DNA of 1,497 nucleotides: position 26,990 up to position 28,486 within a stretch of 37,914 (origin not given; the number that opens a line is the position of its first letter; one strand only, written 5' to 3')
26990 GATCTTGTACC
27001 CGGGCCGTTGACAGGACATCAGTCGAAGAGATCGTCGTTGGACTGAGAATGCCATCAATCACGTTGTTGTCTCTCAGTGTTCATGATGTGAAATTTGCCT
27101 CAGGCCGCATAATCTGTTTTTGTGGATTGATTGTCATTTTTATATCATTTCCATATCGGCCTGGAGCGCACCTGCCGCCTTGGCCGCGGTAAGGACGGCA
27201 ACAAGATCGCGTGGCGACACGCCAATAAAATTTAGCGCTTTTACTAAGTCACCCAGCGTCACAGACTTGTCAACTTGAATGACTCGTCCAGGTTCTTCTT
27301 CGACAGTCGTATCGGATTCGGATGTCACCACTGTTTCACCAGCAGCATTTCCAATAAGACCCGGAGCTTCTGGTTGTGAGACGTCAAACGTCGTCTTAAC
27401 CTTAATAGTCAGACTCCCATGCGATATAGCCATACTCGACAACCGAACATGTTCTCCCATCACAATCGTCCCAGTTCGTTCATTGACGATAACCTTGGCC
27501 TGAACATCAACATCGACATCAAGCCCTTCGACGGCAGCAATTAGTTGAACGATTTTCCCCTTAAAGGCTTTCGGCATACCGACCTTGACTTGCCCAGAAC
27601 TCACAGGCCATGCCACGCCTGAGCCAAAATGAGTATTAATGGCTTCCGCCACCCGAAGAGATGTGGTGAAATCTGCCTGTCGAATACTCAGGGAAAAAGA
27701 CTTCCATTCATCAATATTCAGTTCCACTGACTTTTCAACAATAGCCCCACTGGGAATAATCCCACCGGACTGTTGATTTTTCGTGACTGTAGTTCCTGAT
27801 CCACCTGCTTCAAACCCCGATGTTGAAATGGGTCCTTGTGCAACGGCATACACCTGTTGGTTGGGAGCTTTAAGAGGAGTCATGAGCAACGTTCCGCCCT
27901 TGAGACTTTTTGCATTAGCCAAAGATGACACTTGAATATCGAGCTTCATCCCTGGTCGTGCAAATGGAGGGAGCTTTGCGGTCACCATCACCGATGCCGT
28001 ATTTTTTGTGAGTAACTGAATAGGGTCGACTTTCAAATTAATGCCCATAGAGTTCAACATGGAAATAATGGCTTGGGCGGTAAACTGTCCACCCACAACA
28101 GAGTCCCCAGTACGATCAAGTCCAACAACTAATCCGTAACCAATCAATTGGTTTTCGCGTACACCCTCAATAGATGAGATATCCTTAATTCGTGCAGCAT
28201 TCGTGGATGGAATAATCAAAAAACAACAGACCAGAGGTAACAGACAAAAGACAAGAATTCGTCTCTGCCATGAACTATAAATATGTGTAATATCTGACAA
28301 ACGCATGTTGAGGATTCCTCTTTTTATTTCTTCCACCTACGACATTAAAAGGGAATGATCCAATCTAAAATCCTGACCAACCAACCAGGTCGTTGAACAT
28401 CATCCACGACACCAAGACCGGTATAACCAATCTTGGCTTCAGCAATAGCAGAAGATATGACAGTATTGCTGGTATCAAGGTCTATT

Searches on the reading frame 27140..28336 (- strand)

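Call 72: search_protein_families(library=pfam, max_evalue=0.001, proteins=[window:27140-28336:-])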
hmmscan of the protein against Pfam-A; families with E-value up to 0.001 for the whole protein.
window:27140-28336:- (398 aa): 1 family
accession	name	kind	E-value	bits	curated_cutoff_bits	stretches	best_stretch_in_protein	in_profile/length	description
PF02119.21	FlgI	-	1.1e-126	422.9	25.3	1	49-396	1-342/343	Flagellar P-ring protein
